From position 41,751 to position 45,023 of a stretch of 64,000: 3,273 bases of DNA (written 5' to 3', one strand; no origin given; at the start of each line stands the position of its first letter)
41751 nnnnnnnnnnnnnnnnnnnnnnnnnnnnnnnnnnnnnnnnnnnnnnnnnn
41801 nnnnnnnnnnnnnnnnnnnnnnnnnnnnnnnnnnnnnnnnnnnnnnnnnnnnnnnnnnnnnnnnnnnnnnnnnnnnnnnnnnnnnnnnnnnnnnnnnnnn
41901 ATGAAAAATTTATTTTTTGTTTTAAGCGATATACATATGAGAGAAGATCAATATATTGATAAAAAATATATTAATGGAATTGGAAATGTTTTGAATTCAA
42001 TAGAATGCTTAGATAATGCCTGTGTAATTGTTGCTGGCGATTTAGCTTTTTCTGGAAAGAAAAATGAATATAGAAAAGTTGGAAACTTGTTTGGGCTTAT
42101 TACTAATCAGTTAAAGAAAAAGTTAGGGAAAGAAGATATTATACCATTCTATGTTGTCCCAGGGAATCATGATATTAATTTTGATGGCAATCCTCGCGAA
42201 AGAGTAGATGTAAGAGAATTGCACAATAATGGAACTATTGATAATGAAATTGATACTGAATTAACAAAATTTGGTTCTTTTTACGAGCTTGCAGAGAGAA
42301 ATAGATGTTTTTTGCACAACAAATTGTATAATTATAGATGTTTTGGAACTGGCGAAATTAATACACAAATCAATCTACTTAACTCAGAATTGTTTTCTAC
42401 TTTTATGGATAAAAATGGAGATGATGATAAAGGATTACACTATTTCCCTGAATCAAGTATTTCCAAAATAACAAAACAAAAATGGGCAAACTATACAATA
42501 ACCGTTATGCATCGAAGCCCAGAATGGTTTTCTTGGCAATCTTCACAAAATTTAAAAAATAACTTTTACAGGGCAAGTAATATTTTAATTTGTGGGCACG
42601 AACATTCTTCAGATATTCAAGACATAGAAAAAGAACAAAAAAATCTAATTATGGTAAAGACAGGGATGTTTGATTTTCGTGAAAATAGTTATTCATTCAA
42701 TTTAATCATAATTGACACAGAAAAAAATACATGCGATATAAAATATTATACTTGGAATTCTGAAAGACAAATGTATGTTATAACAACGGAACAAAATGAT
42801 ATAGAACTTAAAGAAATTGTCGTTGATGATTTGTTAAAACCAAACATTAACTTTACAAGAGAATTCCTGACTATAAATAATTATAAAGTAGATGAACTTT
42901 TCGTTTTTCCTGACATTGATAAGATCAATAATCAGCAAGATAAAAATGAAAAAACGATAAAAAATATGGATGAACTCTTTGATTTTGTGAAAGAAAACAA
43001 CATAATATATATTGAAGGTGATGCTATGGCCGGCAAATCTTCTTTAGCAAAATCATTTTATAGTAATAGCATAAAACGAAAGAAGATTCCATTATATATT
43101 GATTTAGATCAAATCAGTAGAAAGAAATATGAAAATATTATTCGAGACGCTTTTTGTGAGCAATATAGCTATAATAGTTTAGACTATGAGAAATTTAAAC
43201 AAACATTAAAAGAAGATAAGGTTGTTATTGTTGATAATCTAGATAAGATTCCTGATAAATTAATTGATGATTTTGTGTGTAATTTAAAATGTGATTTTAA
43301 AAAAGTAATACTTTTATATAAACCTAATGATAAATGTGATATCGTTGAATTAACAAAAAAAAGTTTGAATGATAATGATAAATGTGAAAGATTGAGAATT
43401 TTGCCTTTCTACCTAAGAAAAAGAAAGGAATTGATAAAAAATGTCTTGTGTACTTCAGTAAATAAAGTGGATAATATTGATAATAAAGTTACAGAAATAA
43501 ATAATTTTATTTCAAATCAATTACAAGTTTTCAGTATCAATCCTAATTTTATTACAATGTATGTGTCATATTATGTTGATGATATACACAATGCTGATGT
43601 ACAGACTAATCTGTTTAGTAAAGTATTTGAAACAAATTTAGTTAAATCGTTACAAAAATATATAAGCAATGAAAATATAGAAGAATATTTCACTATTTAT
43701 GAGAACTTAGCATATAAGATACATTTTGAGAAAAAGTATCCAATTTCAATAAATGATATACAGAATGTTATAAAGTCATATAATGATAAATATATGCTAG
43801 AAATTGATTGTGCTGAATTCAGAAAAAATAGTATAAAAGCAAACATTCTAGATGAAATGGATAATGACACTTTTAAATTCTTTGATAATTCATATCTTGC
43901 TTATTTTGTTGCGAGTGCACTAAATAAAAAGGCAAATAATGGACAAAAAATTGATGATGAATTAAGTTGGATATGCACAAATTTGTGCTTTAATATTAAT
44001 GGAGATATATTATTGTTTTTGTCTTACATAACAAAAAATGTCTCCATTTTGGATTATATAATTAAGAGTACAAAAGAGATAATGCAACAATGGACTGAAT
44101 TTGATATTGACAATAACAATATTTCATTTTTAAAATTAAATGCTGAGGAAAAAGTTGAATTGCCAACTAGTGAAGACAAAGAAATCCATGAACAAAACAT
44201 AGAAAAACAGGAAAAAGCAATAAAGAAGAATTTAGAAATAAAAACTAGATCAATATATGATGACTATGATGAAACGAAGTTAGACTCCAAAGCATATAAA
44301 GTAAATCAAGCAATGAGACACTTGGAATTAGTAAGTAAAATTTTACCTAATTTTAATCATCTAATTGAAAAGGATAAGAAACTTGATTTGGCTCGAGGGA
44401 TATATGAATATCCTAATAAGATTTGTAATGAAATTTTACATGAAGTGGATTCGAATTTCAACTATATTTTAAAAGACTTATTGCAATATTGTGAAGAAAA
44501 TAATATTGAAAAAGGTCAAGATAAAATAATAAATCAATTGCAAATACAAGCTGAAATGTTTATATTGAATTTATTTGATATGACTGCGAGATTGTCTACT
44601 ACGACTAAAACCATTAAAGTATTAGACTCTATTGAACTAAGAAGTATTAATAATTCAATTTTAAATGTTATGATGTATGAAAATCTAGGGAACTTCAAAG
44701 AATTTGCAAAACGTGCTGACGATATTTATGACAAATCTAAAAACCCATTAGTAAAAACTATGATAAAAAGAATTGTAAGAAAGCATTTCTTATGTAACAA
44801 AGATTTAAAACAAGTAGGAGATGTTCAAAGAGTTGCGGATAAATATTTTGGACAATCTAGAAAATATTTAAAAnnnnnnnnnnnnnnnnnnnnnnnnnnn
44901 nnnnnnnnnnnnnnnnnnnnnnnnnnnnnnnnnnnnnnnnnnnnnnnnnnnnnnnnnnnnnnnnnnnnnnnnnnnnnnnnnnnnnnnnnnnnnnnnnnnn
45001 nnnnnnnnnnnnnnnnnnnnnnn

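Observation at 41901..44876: A 991-aa ORF fuses an intact metallophosphoesterase to a NACHT/STAND-like NTPase and a long helical tail: candidate undescribed one-gene conflict (anti-phage) system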

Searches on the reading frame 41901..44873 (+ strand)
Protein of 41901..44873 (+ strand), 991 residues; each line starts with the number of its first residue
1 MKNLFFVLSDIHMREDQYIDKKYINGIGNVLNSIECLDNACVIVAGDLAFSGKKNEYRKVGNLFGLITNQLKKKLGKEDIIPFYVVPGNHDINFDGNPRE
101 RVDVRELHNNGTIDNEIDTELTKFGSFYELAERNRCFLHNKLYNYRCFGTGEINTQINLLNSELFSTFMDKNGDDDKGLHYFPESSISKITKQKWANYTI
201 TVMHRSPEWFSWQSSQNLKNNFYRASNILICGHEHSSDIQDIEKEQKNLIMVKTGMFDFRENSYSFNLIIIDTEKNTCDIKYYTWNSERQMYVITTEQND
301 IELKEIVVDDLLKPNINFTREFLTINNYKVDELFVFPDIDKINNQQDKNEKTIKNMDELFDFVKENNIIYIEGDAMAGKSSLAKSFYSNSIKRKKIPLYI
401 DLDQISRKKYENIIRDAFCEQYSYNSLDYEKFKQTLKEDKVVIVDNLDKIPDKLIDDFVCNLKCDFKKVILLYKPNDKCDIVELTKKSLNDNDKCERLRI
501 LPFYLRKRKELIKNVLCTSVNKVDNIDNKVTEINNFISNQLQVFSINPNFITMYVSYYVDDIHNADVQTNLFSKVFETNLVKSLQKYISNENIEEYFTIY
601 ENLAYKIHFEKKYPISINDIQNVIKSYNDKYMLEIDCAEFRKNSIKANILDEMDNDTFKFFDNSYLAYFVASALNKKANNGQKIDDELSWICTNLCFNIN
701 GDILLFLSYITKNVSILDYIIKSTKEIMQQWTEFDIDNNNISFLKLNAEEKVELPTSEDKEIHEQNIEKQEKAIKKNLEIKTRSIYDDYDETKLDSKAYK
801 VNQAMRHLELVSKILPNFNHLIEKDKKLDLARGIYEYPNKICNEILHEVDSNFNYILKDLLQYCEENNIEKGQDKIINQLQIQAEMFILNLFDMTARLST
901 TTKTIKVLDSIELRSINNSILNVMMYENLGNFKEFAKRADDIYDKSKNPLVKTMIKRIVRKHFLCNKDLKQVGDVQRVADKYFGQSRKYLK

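Call 4: search_protein_families(library=pfam, proteins=[window:41901-44873:+], max_evalue=1)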
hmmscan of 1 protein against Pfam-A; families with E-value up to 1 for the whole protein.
window:41901-44873:+ (991 aa): 7 families
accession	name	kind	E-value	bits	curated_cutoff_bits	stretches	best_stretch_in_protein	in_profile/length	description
PF00149.33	Metallophos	-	2.2e-11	45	21.5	1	5-236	3-190/191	Calcineurin-like phosphoesterase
PF24406.1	nSTAND_NTPase4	-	5.9e-09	36.3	27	1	613-670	1-58/58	Novel STAND NTPase 4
PF12850.12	Metallophos_2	-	1.2e-05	25.8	27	1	6-275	4-153/154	Calcineurin-like phosphoesterase superfamily domain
PF05673.19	DUF815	-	0.00086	19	23.8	0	338-400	26-82/249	Protein of unknown function (DUF815)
PF13173.12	AAA_14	-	0.0036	17.8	27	1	366-452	2-76/129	AAA domain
PF05729.18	NACHT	-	0.0064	16.8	26.7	1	369-454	3-97/167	NACHT domain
PF06745.19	ATPase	-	0.021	14.6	26.6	1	352-411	4-61/231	KaiC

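Call 5: search_protein_families(library=padloc, proteins=[window:41901-44873:+], max_evalue=1)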
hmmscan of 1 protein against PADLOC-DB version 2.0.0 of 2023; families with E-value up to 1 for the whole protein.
window:41901-44873:+ (991 aa): 0 families

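Call 6: search_protein_families(library=ncbifam, proteins=[window:41901-44873:+], max_evalue=1)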
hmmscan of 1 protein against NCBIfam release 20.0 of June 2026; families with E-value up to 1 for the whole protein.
window:41901-44873:+ (991 aa): 3 families
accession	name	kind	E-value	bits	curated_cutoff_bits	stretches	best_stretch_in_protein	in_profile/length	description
NF053861.1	DS8_antiphage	equivalog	3.6e-113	379.2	790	1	8-967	2-979/994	anti-phage protein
NF053862.1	DS9_1_antiphage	equivalog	4.5e-11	42.3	420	1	5-169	196-358/486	anti-phage phosphoesterase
TIGR03420.1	DnaA_homol_Hda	equivalog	0.031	13.8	194.8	1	346-410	19-82/226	DnaA regulatory inactivator Hda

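Call 15: find_homologous_proteins(query=window:41901-44873:+, max_evalue=0.00001)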
Query window:41901-44873:+ (991 aa): 160 proteins with E <= 0.00001 among 8000 candidates; the best 120 are listed.
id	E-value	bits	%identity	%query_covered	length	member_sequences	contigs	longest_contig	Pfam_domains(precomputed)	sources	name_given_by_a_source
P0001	0.0e+0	2194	99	100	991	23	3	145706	PF12850.13,PF00149.34,PF24406.2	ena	-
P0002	0.0e+0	1974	89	100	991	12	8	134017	PF12850.13,PF00149.34,PF24406.2,PF05673.20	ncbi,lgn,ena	-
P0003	0.0e+0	1943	87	100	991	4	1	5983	PF12850.13,PF00149.34,PF24406.2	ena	-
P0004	0.0e+0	1741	78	100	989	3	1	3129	PF12850.13,PF00149.34,PF24406.2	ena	-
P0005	0.0e+0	1738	78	100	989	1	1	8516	PF12850.13,PF00149.34,PF24406.2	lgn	-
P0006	0.0e+0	1667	75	100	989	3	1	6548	PF12850.13,PF00149.34,PF24406.2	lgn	-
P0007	0.0e+0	1653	73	100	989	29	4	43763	PF12850.13,PF00149.34,PF24406.2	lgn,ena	-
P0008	0.0e+0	1331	60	100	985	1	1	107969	PF12850.13,PF00149.34,PF24406.2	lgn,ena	-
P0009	0.0e+0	1302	58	99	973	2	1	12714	PF00149.34,PF24406.2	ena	-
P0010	0.0e+0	1274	75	76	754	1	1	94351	PF24406.2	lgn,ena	-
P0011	0.0e+0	1249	75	75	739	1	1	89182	PF24406.2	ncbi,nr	ncbi:MAG: ATP-binding protein [Clostridiales bacterium]|nr:ATP-binding protein [Clostridiales bacter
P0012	0.0e+0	1206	55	100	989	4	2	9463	PF12850.13,PF00149.34,PF24406.2,PF20720.4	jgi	-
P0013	0.0e+0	1148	53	100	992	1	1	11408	PF00149.34,PF24406.2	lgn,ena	-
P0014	0.0e+0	1053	50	100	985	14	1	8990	PF12850.13,PF00149.34,PF24406.2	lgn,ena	-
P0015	0.0e+0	1039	49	100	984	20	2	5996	PF13173.13,PF12850.13,PF00149.34,PF24406.2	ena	-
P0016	0.0e+0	1014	49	100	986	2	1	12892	PF12850.13,PF00149.34,PF24406.2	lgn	-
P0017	5.6e-286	970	48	100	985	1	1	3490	PF12850.13,PF00149.34,PF24406.2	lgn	-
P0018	8.5e-269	913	46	100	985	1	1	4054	PF12850.13,PF00149.34,PF24406.2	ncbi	-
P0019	8.3e-214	731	38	99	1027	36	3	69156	PF00149.34,PF24406.2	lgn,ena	-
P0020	1.9e-208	713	38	100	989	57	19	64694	PF00149.34,PF24406.2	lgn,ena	-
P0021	3.1e-208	712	38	100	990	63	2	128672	PF00149.34,PF24406.2,PF20720.4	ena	-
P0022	3.4e-208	712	39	99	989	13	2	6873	PF00149.34,PF24406.2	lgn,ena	-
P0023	8.6e-207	708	38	99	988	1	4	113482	PF00149.34,PF24406.2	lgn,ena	-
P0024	7.8e-206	705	38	99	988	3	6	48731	PF24406.2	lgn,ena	-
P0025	5.4e-205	702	38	100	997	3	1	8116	PF00149.34,PF24406.2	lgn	-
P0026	4.6e-203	695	37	99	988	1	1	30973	PF00149.34,PF24406.2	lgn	-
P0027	2.6e-202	693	38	100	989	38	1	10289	PF00149.34,PF24406.2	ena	-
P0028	6.7e-201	688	38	100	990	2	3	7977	PF00149.34,PF24406.2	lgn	-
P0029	3.5e-200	686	38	100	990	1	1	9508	PF00149.34,PF24406.2,PF20720.4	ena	-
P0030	1.3e-199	684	38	99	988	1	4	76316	PF24406.2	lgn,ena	-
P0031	2.1e-197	677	37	100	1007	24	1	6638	PF00149.34,PF24406.2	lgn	-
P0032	9.2e-196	671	37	100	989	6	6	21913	PF00149.34,PF24406.2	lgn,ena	-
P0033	2.5e-195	670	37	100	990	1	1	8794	PF00149.34,PF24406.2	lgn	-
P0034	1.1e-152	529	34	99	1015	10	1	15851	PF00149.34,PF24406.2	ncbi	-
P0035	8.0e-150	519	34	100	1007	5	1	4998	PF00149.34,PF24406.2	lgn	-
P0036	7.9e-148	513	34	99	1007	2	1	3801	PF00149.34,PF24406.2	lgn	-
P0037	1.5e-146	508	35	100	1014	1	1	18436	PF00149.34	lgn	-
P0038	2.9e-145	504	33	99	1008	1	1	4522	PF00149.34,PF24406.2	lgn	-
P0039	2.2e-144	501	33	99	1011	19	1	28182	PF00149.34,PF24406.2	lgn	-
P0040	2.4e-143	498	33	100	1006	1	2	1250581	PF00149.34,PF24406.2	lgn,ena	-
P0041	1.1e-142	496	34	100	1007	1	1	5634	PF00149.34,PF24406.2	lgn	-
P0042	2.7e-142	494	34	97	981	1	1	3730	PF00149.34,PF24406.2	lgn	-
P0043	1.6e-141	492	33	100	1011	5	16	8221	PF00149.34,PF24406.2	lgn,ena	-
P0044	1.3e-140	489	33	100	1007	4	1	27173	PF00149.34,PF24406.2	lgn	-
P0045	1.3e-139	485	33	99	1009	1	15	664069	PF00149.34,PF24406.2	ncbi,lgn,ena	-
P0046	1.7e-139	485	33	100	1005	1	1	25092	PF00149.34,PF24406.2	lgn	-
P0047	4.7e-139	484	33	99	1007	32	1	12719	PF00149.34,PF24406.2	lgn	-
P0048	2.8e-138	481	33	99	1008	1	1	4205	PF00149.34,PF24406.2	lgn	-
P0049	3.0e-138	481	32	100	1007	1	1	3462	PF00149.34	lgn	-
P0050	3.2e-138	481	32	100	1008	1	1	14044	PF00149.34,PF24406.2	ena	-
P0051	6.2e-138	480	32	100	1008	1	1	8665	PF00149.34,PF24406.2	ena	-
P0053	2.7e-134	468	32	100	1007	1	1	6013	PF00149.34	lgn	-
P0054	3.9e-133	464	33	99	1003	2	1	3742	PF00149.34,PF24406.2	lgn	-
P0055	3.5e-131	457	31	100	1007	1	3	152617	PF00149.34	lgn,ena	-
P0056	6.9e-131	456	33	100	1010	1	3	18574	PF00149.34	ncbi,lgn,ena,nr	ncbi:MAG: metallophosphoesterase [Clostridiales bacterium]|nr:metallophosphoesterase [Clostridiales 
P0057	6.1e-130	453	31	99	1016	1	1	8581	PF00149.34,PF24406.2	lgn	-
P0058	8.5e-130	453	32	100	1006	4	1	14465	PF00149.34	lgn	-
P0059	9.7e-130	453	31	100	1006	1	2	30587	PF00149.34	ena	-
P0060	2.5e-127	445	31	100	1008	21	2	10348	PF00149.34,PF13401.13,PF20720.4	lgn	-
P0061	9.3e-126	440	32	100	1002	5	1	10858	PF00149.34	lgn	-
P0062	3.9e-125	437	31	99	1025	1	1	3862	PF00149.34,PF24406.2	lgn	-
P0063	1.6e-124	435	29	99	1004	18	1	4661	PF00149.34,PF24406.2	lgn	-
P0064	2.8e-124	435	32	100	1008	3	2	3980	PF00149.34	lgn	-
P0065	2.8e-122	428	31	100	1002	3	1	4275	PF00149.34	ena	-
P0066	4.7e-122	427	32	99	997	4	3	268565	PF00149.34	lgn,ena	-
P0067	4.7e-122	427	31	100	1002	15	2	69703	PF00149.34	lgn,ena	-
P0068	1.5e-121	426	32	99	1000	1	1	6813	PF00149.34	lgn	-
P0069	2.0e-121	425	31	100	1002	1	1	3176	PF00149.34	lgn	-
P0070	1.3e-120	422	31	100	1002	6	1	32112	PF00149.34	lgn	-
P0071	4.3e-119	417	29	100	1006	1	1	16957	PF00149.34,PF24406.2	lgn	-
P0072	7.1e-117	410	30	99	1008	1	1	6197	PF00149.34,PF24406.2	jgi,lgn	-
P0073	2.9e-113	398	28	99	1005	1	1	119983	PF00149.34,PF24406.2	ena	-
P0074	8.4e-113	397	29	100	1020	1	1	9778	PF00149.34,PF24406.2,PF20720.4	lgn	-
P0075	1.6e-112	396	29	99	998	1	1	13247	PF12850.13,PF00149.34,PF24406.2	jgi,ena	-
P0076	8.8e-112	393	27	100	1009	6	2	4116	PF12850.13,PF00149.34,PF24406.2,PF20720.4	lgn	-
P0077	5.3e-111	391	28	99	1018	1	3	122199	PF00149.34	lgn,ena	-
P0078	1.3e-110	389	28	98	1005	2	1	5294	PF00149.34,PF24406.2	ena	-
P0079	5.8e-109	384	29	99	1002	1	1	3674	PF00149.34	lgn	-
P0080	7.8e-109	383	29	99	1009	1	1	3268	PF00149.34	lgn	-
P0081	4.7e-108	381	30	97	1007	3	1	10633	PF13173.13,PF00149.34,PF20720.4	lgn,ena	-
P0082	4.9e-108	381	28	99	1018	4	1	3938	PF00149.34,PF24406.2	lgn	-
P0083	9.0e-108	380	33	80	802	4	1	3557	PF00149.34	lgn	-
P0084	4.6e-106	374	28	99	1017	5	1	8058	PF00149.34,PF24406.2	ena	-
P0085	2.9e-104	368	29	100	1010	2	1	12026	PF00149.34,PF24406.2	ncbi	-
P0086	1.3e-102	363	30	100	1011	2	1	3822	PF00149.34,PF24406.2,PF13401.13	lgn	-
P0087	2.4e-102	362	28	99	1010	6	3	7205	PF00149.34,PF24406.2,PF00004.36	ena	-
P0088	3.2e-102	362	31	100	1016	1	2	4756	PF00149.34,PF24406.2,PF20720.4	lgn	-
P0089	2.7e-101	359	29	100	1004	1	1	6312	PF13173.13,PF00149.34,PF24406.2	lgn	-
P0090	6.5e-101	357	29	100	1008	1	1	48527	PF13173.13,PF00149.34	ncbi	-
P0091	2.4e-100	355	27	96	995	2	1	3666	PF00149.34,PF24406.2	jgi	-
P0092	1.5e-99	353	26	100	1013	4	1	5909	PF00149.34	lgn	-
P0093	3.2e-98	348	29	100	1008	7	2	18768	PF12850.13,PF00149.34,PF24406.2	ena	-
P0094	9.4e-98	347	29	87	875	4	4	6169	PF00149.34,PF24406.2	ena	-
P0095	1.1e-95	340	29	100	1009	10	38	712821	PF12850.13,PF00149.34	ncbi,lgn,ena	ncbi:MAG: metallophosphoesterase [[Clostridium] innocuum]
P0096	4.9e-95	338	26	100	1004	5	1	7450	PF12850.13,PF24883.3,PF00149.34,PF24406.2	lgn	-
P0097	3.4e-94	335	26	100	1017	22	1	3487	PF13173.13,PF00149.34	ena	-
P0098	6.0e-94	334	28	99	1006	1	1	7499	PF00149.34,PF24406.2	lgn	-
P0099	1.1e-93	333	27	99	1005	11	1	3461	PF12850.13,PF00149.34,PF24406.2,PF20720.4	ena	-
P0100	4.9e-93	331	27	100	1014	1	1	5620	PF00149.34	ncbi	-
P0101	1.1e-92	330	33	75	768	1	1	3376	PF24406.2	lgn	-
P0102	1.3e-92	330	27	99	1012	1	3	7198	PF12850.13,PF00149.34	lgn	-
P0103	4.2e-92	328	28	87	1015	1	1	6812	PF00149.34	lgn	-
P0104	1.9e-91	326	28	100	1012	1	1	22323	PF13173.13,PF00149.34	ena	-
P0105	6.2e-90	321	28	87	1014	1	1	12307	PF12850.13,PF00149.34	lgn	-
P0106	6.4e-90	321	28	87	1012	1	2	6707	PF12850.13,PF00149.34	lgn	-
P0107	4.6e-89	318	28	87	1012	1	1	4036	PF12850.13,PF00149.34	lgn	-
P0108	1.0e-88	317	28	100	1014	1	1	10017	PF12850.13,PF00149.34,PF24406.2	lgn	-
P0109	3.4e-88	315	28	86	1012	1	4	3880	PF00149.34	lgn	-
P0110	5.3e-88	315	26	100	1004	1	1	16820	PF00149.34,PF24406.2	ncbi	-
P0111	3.3e-87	312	27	100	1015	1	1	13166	PF00149.34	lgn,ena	-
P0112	3.2e-86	309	28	87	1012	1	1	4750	PF12850.13,PF00149.34,PF20720.4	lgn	-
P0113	5.4e-85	305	28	99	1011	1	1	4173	PF13173.13,PF00149.34,PF24406.2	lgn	-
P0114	6.5e-85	304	26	100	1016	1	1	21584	PF12850.13,PF00149.34,PF24406.2,PF13401.13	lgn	-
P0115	9.7e-85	304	28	85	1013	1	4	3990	PF00149.34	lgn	-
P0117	3.4e-83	299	27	100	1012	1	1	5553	PF12850.13,PF00149.34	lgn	-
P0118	6.2e-83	298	27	100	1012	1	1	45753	PF12850.13,PF00149.34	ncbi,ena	-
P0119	4.7e-82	295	25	98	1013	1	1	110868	PF00149.34,PF24406.2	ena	-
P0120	9.0e-77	277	25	99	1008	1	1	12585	PF12850.13,PF00149.34,PF24406.2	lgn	-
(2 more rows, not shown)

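Call 21: search_solved_structures(query=A2, max_evalue=1)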
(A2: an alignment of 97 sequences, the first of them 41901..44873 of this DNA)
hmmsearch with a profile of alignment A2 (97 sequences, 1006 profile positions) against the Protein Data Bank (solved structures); distinct sequences matched with E-value up to 1: 81 (the best 60 are shown).
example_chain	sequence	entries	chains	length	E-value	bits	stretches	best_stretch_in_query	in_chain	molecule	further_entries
3cmu_A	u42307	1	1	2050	2.5e-09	38.8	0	369-405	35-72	Protein recA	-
3cmt_A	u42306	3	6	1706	9.8e-08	33.6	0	369-405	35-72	Protein recA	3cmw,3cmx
3cmv_A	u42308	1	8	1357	4.6e-06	28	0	369-405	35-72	Protein recA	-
2dxl_A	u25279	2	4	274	2.9e-05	25.4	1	4-91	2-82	Phosphohydrolase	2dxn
2zo9_B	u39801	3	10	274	2.9e-05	25.4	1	4-91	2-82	Phosphohydrolase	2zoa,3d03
2xmo_A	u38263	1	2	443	4.9e-05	24.6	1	32-95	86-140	LMO2642 PROTEIN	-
8vow_A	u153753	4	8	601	0.00043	21.5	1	365-416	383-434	ABC-type bacteriocin transporter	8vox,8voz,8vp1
6v9z_A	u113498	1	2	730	0.00044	21.5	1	365-416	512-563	ABC-type bacteriocin transporter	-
4ry2_A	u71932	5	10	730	0.00044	21.5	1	365-416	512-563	ABC-type bacteriocin transporter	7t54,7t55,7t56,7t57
8vp3_A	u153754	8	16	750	0.00046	21.4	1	365-416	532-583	ABC-type bacteriocin transporter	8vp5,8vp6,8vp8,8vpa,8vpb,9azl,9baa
4s0f_A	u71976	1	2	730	0.00052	21.2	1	365-416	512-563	ABC-type bacteriocin transporter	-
8vp9_A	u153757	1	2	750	0.00068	20.8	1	365-416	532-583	ABC-type bacteriocin transporter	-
9x6f_A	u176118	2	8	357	0.00097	20.3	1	369-466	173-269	Nicotinamide-nucleotide adenylyltransferase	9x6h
4c0b_A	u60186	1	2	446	0.006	17.7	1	350-404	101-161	MRNA CLEAVAGE AND POLYADENYLATION FACTOR CLP1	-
4oi4_A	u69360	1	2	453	0.0062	17.7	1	350-404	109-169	mRNA cleavage and polyadenylation factor CLP1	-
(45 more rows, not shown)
